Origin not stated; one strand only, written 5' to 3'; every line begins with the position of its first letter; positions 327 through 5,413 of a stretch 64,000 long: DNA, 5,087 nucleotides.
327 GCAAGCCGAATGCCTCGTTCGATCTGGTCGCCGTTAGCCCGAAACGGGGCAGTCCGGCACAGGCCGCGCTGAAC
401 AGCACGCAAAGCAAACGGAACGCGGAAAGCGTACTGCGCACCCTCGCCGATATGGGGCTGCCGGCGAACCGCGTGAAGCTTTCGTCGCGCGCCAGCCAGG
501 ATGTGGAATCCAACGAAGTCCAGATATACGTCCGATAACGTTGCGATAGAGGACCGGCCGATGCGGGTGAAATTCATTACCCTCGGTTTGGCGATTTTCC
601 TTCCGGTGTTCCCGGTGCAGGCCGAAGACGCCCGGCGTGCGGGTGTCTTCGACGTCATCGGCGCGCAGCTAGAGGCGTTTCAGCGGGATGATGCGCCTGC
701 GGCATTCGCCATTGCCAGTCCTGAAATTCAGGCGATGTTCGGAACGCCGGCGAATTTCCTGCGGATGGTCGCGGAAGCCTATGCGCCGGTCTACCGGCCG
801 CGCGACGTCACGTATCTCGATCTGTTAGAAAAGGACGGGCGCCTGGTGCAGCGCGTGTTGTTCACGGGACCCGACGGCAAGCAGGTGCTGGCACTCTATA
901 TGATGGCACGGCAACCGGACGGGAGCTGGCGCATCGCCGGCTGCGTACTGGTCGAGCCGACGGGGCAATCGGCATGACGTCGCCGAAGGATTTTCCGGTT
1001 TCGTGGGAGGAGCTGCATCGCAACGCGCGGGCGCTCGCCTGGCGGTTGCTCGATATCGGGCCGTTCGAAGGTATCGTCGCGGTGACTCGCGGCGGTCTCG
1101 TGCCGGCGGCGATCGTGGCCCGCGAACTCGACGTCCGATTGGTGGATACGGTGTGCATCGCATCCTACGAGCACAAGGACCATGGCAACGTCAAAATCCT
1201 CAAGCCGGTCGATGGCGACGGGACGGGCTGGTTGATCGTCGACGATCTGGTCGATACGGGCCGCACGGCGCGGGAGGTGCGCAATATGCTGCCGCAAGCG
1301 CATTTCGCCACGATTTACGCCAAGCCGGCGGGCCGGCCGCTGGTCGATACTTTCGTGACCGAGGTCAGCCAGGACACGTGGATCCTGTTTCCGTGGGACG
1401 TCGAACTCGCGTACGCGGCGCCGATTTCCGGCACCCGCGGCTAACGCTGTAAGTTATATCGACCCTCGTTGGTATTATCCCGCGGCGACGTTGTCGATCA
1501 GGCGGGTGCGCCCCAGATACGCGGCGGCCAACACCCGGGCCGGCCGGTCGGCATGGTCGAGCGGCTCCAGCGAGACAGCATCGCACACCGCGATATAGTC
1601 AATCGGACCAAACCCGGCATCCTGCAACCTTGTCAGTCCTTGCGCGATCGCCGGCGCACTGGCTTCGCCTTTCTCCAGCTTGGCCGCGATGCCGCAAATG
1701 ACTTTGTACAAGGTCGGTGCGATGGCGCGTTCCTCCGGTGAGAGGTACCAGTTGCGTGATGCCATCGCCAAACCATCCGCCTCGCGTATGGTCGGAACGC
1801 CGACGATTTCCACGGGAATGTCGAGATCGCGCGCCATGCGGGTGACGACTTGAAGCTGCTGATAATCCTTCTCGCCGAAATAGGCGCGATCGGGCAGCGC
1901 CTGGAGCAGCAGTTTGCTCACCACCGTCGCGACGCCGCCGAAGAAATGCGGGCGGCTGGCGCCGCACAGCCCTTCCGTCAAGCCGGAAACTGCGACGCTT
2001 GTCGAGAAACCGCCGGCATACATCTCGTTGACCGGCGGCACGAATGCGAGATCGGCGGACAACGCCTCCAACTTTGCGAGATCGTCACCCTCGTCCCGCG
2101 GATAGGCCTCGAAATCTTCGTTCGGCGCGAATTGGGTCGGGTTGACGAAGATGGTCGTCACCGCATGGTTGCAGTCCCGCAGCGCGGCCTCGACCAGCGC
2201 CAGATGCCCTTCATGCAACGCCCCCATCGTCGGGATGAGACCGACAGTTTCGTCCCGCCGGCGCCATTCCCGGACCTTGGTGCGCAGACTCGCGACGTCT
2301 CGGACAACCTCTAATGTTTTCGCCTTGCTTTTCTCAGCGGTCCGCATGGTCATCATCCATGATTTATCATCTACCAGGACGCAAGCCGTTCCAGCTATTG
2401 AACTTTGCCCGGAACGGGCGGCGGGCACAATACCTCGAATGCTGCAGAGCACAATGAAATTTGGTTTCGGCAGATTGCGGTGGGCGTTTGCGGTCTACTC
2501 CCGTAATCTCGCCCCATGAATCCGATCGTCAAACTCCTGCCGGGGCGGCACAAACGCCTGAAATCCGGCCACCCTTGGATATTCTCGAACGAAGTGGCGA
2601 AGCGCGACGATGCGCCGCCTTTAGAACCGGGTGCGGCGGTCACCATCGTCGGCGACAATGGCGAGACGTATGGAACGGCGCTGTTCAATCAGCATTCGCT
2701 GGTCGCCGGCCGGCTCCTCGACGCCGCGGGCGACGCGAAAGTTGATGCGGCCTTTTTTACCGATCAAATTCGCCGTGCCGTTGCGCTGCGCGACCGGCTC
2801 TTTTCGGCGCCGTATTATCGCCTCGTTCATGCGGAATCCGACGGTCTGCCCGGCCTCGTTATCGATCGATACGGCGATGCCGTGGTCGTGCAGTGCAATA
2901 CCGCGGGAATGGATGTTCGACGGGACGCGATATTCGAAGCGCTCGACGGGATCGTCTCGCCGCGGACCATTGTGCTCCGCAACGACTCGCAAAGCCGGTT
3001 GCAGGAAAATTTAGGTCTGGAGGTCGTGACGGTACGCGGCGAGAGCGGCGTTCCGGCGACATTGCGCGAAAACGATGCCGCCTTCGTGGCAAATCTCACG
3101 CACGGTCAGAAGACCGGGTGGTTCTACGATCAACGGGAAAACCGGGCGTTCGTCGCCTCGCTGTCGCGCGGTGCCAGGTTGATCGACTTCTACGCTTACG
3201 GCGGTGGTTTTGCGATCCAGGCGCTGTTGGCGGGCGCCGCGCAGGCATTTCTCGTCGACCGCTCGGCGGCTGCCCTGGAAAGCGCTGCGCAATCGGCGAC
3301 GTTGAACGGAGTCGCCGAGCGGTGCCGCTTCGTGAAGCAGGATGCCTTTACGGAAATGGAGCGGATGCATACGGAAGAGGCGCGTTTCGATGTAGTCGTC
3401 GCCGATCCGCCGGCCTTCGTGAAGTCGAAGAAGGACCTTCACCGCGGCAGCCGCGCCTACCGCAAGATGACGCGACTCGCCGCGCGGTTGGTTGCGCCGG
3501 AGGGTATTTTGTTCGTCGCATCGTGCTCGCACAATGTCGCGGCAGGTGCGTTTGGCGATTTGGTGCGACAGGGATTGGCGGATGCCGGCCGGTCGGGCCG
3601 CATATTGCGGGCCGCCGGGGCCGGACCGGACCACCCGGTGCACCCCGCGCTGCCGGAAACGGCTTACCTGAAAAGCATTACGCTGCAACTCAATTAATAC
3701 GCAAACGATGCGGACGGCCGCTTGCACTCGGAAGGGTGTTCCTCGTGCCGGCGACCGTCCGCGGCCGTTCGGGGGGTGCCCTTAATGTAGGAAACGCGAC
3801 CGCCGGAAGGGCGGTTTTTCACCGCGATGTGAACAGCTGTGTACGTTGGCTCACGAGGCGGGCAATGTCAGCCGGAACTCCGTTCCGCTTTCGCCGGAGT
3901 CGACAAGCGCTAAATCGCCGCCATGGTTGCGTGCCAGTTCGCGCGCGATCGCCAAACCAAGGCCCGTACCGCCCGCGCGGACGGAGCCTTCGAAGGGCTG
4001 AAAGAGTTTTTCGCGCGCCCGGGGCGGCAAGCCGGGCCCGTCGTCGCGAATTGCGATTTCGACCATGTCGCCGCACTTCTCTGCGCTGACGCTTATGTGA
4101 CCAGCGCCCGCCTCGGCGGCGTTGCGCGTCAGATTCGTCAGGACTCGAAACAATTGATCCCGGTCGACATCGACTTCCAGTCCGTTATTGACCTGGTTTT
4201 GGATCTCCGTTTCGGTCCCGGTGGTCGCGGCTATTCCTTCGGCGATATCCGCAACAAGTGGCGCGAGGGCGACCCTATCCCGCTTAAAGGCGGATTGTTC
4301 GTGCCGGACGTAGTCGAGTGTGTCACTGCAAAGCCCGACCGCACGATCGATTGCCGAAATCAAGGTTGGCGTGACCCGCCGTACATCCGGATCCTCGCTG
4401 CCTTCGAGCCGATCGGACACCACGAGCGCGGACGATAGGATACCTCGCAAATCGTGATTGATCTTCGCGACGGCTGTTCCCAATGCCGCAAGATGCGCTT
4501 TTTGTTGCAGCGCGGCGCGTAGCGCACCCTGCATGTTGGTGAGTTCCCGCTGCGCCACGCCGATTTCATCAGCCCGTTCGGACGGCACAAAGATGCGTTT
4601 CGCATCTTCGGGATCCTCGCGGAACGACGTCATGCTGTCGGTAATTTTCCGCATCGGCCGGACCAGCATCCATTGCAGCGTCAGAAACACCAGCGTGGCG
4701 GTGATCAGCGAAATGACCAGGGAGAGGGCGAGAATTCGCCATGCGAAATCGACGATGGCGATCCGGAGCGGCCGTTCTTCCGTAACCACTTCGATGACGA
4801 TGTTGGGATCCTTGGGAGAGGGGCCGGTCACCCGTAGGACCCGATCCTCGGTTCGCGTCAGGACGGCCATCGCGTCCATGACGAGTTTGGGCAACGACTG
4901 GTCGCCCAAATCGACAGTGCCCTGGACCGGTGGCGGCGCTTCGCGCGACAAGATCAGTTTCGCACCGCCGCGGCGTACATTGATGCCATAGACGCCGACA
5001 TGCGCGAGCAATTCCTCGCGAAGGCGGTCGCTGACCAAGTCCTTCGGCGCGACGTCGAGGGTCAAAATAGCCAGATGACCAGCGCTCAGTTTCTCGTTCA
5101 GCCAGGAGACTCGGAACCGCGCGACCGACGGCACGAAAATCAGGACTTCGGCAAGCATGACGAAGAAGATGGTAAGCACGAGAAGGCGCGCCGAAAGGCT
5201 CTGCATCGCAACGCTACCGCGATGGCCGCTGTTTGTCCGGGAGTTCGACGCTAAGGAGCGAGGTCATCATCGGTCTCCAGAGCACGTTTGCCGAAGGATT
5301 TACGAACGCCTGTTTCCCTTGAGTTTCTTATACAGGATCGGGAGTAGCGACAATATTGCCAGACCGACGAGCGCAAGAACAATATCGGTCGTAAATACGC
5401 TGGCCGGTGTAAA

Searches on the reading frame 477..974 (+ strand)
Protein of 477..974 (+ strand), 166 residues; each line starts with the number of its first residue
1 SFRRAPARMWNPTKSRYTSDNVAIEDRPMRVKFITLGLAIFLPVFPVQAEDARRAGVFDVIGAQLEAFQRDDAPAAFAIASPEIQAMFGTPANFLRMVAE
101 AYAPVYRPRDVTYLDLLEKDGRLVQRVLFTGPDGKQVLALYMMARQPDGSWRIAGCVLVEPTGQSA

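Call 62: search_protein_families(library=pfam, proteins=[window:477-974:+], max_evalue=0.00001)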
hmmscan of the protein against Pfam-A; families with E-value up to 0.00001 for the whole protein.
window:477-974:+ (166 aa): 1 family
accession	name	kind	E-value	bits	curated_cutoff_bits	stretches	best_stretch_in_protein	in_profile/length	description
PF16156.12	DUF4864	-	3.4e-40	137.4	27.1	1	54-165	5-116/117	Domain of unknown function (DUF4864)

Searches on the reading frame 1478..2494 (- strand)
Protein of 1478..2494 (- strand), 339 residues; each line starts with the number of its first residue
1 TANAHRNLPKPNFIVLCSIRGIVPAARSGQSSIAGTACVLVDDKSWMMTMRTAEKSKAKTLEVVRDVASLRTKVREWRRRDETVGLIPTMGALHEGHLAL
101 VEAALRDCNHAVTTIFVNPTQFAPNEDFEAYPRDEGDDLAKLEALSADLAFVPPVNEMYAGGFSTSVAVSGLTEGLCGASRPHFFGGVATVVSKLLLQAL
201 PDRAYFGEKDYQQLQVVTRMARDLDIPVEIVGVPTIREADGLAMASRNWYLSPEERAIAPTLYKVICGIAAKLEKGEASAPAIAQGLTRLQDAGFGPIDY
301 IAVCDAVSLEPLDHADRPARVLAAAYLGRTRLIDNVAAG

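Call 62: search_protein_families(library=pfam, proteins=[window:1478-2494:-], max_evalue=0.00001)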
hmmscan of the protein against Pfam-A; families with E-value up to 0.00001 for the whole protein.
window:1478-2494:- (339 aa): 1 family
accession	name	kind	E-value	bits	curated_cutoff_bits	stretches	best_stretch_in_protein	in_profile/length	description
PF02569.21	Pantoate_ligase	-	1e-98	330.2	20.7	1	63-336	2-267/268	Pantoate-beta-alanine ligase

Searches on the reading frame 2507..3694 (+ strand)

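Call 62: search_protein_families(library=pfam, proteins=[window:2507-3694:+], max_evalue=0.00001)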
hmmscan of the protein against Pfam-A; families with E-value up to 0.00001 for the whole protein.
window:2507-3694:+ (396 aa): 6 families
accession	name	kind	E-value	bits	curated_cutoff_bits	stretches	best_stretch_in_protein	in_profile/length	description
PF17785.7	PUA_3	-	9.4e-18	64.2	22.6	1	8-71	1-62/64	PUA-like domain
PF10672.15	Methyltrans_SAM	-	6.4e-17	62.2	27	1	163-341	67-240/286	S-adenosylmethionine-dependent methyltransferase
PF13847.12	Methyltransf_31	-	3.4e-10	40.2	27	1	233-342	15-114/145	Methyltransferase domain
PF03602.21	Cons_hypoth95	-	1.5e-08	34.9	24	1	220-302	40-122/182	Conserved hypothetical protein 95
PF05175.20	MTS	-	5.8e-07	29.7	23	1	224-342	34-143/170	Methyltransferase small domain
PF13649.12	Methyltransf_25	-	8.1e-06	26.9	27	0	231-301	6-73/97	Methyltransferase domain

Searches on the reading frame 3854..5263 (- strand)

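Call 62: search_protein_families(library=pfam, proteins=[window:3854-5263:-], max_evalue=0.00001)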
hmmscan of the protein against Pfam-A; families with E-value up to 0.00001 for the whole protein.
window:3854-5263:- (470 aa): 1 family
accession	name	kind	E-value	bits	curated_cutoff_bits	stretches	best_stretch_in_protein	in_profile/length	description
PF02518.31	HATPase_c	-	6.1e-25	88.3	26.4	1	367-469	2-109/111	Histidine kinase-, DNA gyrase B-, and HSP90-like ATPase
